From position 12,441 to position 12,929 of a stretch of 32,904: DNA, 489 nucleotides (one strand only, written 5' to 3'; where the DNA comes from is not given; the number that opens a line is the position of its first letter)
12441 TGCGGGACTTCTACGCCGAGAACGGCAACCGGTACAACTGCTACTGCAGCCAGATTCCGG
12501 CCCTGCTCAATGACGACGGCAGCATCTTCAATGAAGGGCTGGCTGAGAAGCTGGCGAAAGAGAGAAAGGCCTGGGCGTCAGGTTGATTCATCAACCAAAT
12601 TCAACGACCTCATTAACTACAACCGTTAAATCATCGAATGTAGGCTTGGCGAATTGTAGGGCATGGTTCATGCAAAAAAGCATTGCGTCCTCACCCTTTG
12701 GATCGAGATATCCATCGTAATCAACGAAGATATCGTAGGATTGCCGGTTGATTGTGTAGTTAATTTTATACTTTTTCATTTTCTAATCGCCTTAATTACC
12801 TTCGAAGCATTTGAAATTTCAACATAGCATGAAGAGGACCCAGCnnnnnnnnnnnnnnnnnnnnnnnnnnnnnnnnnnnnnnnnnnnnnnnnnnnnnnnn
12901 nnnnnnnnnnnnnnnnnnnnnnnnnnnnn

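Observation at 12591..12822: Reverse-strand AT-rich small gene in the head module with a 12-bp perfect palindrome in the divergent intergenic region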

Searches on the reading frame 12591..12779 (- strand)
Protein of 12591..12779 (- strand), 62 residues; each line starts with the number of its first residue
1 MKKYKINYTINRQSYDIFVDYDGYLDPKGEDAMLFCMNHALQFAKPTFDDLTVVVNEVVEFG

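Call 6: search_protein_families(library=pfam, proteins=[window:12591-12779:-], max_evalue=0.01)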
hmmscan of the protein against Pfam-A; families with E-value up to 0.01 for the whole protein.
window:12591-12779:- (62 aa): 0 families

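Call 11: find_homologous_proteins(query=window:12594-12779:-, max_evalue=0.01)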
Query seq(62 aa) (62 aa): 2 proteins with E <= 0.01 among 2 candidates.
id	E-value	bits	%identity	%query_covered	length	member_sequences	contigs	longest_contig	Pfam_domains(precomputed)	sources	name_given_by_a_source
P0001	1.1e-34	134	98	100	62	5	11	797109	-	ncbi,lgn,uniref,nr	ncbi:TPA: hypothetical protein ACNACB_000054 [Escherichia coli]|uniref:hypothetical protein n=1 Tax=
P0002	4.8e-25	104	77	84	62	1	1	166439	-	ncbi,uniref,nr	ncbi:hypothetical protein [Pectobacterium polaris]|uniref:hypothetical protein n=1 Tax=Pectobacteriu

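Call 12: search_dna_similar(query=window:12594-12779:-, collection=phages, mode=protein, max_evalue=1, max_rows=30)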
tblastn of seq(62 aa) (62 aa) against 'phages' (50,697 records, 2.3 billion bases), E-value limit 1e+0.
No match.

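Call 14: find_encoding_contigs(protein=P0002, flank=10000, max_places=6)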
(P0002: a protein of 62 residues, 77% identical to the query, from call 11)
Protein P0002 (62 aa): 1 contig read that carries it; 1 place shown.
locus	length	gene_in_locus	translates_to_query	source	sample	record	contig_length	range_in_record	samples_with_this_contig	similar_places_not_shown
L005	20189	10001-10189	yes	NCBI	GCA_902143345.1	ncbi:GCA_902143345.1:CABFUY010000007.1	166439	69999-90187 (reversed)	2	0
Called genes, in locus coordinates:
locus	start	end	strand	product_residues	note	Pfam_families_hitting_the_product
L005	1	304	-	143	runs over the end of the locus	PF04965:GPW_gp25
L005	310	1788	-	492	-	PF05943:VipB, PF18945:VipB_2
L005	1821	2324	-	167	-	PF05591:T6SS_VipA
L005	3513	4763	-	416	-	PF02342:TerD, PF10138:vWA-TerF-like, PF07002:Copine (faint)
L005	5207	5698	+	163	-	PF10832:YhfG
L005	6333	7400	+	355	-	-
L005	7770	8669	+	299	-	PF21941:SMEK_N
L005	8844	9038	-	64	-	-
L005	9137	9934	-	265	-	-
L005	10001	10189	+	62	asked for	-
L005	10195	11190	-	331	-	PF04233:Phage_Mu_F (weak)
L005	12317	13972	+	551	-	PF02463:SMC_N (weak), PF11398:DUF2813 (faint), PF13175:AAA_15, PF13514:AAA_27 (weak), PF13555:AAA_29 (weak), PF13304:AAA_21, PF20469:OLD-like_TOPRIM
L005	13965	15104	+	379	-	PF00580:UvrD-helicase (faint)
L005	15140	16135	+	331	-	-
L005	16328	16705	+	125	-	-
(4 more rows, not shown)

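Call 15: find_encoding_contigs(protein=P0001, flank=6000, max_places=8)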
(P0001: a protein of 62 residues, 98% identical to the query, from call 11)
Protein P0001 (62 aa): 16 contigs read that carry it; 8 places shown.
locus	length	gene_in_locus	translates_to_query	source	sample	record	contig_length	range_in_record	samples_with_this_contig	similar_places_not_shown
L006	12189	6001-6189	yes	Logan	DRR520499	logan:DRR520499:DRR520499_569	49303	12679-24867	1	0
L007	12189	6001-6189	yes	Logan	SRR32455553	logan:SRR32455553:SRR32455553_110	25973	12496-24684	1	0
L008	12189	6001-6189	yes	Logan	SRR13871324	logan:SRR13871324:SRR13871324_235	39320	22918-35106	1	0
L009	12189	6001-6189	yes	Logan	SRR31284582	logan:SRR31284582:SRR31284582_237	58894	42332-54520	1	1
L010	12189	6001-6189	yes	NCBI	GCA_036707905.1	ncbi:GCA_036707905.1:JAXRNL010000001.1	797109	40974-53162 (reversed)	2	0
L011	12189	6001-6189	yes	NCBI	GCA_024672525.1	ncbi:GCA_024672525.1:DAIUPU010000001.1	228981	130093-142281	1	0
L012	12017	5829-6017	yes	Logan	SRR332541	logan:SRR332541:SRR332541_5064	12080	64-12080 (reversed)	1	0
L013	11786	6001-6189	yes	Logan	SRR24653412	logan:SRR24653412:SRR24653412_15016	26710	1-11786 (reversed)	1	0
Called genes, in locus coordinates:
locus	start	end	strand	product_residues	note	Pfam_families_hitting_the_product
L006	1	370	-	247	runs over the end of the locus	PF02368:Big_2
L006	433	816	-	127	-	PF23842:Phage_tail_terminator_3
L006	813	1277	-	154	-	-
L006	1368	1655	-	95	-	-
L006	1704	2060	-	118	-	-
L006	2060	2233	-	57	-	-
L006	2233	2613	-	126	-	PF24085:DUF7370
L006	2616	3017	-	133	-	-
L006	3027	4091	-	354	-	PF19774:DUF6260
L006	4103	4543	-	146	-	-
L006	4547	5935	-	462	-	-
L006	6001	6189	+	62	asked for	-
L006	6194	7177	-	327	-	PF04233:Phage_Mu_F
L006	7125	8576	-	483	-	PF06381:Phage_portal_3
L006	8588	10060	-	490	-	-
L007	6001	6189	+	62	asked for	-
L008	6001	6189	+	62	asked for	-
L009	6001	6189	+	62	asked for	-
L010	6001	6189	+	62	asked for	-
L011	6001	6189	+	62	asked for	-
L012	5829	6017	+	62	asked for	-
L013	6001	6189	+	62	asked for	-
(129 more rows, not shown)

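Call 25: search_protein_families(library=phrogs, proteins=[window:12591-12779:-, P0002], max_evalue=10)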
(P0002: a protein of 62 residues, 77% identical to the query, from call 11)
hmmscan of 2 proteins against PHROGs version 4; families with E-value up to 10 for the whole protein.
window:12591-12779:- (62 aa): 1 family
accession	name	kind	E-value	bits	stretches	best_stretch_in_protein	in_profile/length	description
phrog_34355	-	unknown function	0.15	13.5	1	4-44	35-74/91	-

P0002 (62 aa): 1 family
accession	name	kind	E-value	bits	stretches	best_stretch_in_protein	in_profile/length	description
phrog_34532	-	unknown function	0.13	13.1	1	29-52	5-28/47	-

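Call 26: search_protein_families(library=pfam, proteins=[window:12591-12779:-, P0002], max_evalue=10)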
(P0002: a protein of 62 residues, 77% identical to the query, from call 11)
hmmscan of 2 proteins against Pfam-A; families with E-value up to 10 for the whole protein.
window:12591-12779:- (62 aa): 0 families

P0002 (62 aa): 0 families

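Call 32: predict_structure(alignment_id=A1)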
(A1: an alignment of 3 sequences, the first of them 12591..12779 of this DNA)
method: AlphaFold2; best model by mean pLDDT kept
length: 62 residues; sequences in the alignment: 3
mean_pLDDT: 86.8   pTM: 0.73
mean pLDDT of the five models: 86.8, 85.6, 70.2, 64.5, 50.2
residues with pLDDT >= 90: 34; 70-90: 20; 50-70: 8; < 50: 0
segments of 3 or more residues with pLDDT < 50: none
pLDDT, mean of each block of 10 residues (from residue 1): 93 90 90 91 68 91 78
secondary structure, 60 per line:
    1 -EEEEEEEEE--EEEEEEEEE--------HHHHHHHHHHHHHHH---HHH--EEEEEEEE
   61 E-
elements in order: E2-10 E13-21 H30-44 E53-61

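Call 35: search_protein_representatives(alignment_id=A1)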
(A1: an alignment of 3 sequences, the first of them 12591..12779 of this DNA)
Query: 3 sequences, 62 profile positions. Proteins with E-value up to 0.001 (for the whole library): 5; up to 1e-10: 1; up to 1e-30: 1. The best 5 are listed.
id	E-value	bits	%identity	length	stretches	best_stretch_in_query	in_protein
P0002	3.9e-40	151.9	-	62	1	1-62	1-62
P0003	1.9e-07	47.1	-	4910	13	12-33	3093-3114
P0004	7.9e-05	38.7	-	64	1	1-61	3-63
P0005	4.5e-04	36.3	-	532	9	28-50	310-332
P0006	6.7e-04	35.8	-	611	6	23-45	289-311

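Call 38: find_encoding_contigs(protein=P0004, flank=8000, max_places=6)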
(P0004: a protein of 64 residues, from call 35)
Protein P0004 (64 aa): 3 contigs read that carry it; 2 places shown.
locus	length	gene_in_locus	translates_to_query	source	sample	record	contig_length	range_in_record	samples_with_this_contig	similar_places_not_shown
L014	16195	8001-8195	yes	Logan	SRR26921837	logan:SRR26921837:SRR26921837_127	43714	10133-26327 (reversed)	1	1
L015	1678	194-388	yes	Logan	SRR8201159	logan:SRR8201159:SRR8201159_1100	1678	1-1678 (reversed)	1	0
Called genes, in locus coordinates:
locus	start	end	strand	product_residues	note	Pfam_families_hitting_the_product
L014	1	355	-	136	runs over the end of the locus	PF14000:Packaging_FI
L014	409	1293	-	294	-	PF03864:Phage_cap_E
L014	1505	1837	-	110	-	PF02924:HDPD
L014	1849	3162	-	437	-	PF25145:NfeD1b_N (weak), PF01343:Peptidase_S49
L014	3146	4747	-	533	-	PF05136:Phage_portal_2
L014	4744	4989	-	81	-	PF02831:gpW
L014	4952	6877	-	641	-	PF05876:GpA_ATPase, PF20454:GpA_nuclease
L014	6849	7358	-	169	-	PF07471:Phage_Nu1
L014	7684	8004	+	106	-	-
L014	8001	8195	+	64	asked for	-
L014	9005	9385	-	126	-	-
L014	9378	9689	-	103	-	-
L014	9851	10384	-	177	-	-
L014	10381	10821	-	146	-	PF00959:Phage_lysozyme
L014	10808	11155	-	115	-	PF05106:Phage_holin_3_1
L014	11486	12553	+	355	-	PF04245:NA37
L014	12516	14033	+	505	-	-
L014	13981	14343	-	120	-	PF06530:Phage_antitermQ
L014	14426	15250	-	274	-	PF16872:putAbiC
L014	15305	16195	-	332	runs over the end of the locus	PF06147:DUF968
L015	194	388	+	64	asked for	-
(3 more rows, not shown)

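Call 42: find_homologous_proteins(query=A2, max_evalue=1)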
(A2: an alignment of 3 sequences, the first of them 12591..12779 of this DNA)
Query A2 (3 sequences) (62 aa, profile of the alignment): 3 proteins with E <= 1 among 3 candidates.
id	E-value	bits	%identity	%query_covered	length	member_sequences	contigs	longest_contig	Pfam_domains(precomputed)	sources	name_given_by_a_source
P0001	1.1e-35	139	98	100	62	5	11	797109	-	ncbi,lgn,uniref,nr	ncbi:TPA: hypothetical protein ACNACB_000054 [Escherichia coli]|uniref:hypothetical protein n=1 Tax=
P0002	1.6e-35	139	77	84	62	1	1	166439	-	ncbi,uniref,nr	ncbi:hypothetical protein [Pectobacterium polaris]|uniref:hypothetical protein n=1 Tax=Pectobacteriu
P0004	3.5e-32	128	35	100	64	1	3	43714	-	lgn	-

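Call 45: search_protein_families(library=padloc, proteins=[window:12591-12779:-, P0002, P0004, L014:7684-8004:+], max_evalue=1)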
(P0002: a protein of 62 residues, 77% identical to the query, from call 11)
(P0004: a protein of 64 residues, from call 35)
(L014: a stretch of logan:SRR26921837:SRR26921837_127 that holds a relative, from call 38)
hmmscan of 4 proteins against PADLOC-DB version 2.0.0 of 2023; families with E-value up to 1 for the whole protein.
window:12591-12779:- (62 aa): 0 families

P0002 (62 aa): 0 families

P0004 (64 aa): 0 families

L014:7684-8004:+ (106 aa): 0 families

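Call 46: search_protein_families(library=pfam, proteins=[L014:7684-8004:+], max_evalue=0.1)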
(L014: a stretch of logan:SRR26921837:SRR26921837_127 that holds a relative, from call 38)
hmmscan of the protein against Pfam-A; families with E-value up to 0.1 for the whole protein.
L014:7684-8004:+ (106 aa): 0 families

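Call 48: fold_search(model_id=the predicted structure, library=viral)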
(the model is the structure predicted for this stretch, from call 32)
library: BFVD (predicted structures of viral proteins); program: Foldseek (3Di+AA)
matches with E <= 10: 1205; with E <= 0.001: 0
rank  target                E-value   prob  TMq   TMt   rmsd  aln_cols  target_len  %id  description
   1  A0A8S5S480            5.0e-03  1.00  0.69  0.52   2.4        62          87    8  Uncharacterized protein [Siphoviridae sp. ctxYv12]
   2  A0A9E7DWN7            7.4e-03  1.00  0.62  0.59   3.3        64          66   12  (no name in the UniProt tables at hand)
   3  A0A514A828            9.7e-03  1.00  0.53  0.61   4.8        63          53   21  (no name in the UniProt tables at hand)
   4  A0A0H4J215            1.3e-02  1.00  0.59  0.59   3.7        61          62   16  Uncharacterized protein [Pseudoalteromonas phage H101]
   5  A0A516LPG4            1.3e-02  0.99  0.52  0.40   3.8        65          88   12  (no name in the UniProt tables at hand)
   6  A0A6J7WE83            2.0e-02  1.00  0.58  0.64   3.2        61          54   20  Uncharacterized protein [uncultured Caudovirales phage]
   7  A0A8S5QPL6            2.0e-02  0.97  0.51  0.54   4.3        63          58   21  Uncharacterized protein [Siphoviridae sp. ctgBD49]
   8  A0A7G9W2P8            2.3e-02  0.99  0.56  0.43   3.3        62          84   19  (no name in the UniProt tables at hand)
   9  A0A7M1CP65            2.8e-02  0.99  0.62  0.51   3.4        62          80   18  (no name in the UniProt tables at hand)
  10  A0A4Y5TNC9            3.0e-02  0.99  0.57  0.53   3.8        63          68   14  (no name in the UniProt tables at hand)
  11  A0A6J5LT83            3.2e-02  1.00  0.68  0.71   2.8        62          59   16  Uncharacterized protein [uncultured Caudovirales phage]
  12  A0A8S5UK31            3.2e-02  0.97  0.49  0.51   4.4        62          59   18  Uncharacterized protein [Podoviridae sp. ct9A73]
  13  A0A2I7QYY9            3.4e-02  0.97  0.56  0.57   4.2        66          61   15  (no name in the UniProt tables at hand)
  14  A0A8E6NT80            3.4e-02  0.97  0.52  0.52   4.6        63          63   17  (no name in the UniProt tables at hand)
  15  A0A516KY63            3.4e-02  0.93  0.52  0.50   4.4        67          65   12  (no name in the UniProt tables at hand)
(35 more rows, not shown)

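Call 59: search_solved_structures(query=A2, max_evalue=10)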
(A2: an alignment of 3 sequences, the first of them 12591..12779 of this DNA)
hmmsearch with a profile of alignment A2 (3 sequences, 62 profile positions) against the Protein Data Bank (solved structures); distinct sequences matched with E-value up to 10: 2.
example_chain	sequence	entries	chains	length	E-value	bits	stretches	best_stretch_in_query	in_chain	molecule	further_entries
7b3a_A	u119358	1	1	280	0.08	16.3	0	9-50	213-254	Putative Acyl-transferase domain protein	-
5cw6_A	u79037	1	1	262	0.24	14.8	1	31-51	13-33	DrBRCC36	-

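Call 72: list_cluster_members(proteins=[window:12594-12779:-, P0004])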
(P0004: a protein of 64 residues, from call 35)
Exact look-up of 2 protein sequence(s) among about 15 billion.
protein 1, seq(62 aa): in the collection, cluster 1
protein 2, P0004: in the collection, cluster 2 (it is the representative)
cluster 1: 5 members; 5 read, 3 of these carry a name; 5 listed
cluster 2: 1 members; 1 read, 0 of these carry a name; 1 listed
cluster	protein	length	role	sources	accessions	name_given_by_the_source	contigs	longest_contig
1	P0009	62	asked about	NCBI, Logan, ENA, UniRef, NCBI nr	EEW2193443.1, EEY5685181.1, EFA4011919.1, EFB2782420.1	TPA: hypothetical protein J5U03_004257 [Escherichia coli] | hypothetical protein n=1 Tax=Escherichia coli TaxID=562 RepID=UPI000B7EE456 | hypothetical protein [Escherichia coli]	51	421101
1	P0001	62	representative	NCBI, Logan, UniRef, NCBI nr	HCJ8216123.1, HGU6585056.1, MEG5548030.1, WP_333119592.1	TPA: hypothetical protein ACNACB_000054 [Escherichia coli] | hypothetical protein n=1 Tax=Enterobacter wuhouensis TaxID=2529381 RepID=UPI002FCEB57C | hypothetical protein [Escherichia coli]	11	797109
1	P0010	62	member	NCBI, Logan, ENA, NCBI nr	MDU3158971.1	MAG: hypothetical protein E7B34_25565 [Hafnia alvei] | hypothetical protein [Hafnia alvei]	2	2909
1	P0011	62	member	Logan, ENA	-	-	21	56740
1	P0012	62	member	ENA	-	-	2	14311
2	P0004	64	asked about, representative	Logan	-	-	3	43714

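Call 75: find_encoding_contigs(protein=P0011, flank=4000, max_places=6)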
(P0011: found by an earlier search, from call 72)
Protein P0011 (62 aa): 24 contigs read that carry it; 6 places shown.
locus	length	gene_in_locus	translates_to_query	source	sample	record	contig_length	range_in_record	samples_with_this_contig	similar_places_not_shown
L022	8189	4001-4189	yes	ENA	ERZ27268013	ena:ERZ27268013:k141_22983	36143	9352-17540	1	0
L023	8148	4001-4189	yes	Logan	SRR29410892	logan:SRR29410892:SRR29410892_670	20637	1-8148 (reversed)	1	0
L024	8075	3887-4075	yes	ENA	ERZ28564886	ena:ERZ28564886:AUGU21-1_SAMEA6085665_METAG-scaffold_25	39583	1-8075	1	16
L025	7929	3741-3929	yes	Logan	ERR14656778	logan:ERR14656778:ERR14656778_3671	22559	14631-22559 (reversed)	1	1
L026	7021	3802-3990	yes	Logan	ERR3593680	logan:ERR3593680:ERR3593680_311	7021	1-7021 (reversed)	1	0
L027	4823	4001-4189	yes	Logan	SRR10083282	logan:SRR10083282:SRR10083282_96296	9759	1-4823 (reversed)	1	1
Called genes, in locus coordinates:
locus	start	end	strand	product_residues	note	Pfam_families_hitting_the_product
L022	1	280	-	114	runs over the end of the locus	-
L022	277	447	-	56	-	-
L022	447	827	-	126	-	PF24085:DUF7370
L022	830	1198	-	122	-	-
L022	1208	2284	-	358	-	PF19774:DUF6260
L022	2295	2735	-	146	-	-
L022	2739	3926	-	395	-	-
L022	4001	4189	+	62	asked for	-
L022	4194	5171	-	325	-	PF04233:Phage_Mu_F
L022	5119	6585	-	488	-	PF06381:Phage_portal_3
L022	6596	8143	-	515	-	-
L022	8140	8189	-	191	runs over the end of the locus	PF03592:Terminase_2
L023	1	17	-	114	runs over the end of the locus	-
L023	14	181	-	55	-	-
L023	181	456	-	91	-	-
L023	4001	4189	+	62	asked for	-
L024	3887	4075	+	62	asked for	-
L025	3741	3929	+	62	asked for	-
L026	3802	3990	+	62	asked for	-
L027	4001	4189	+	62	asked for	-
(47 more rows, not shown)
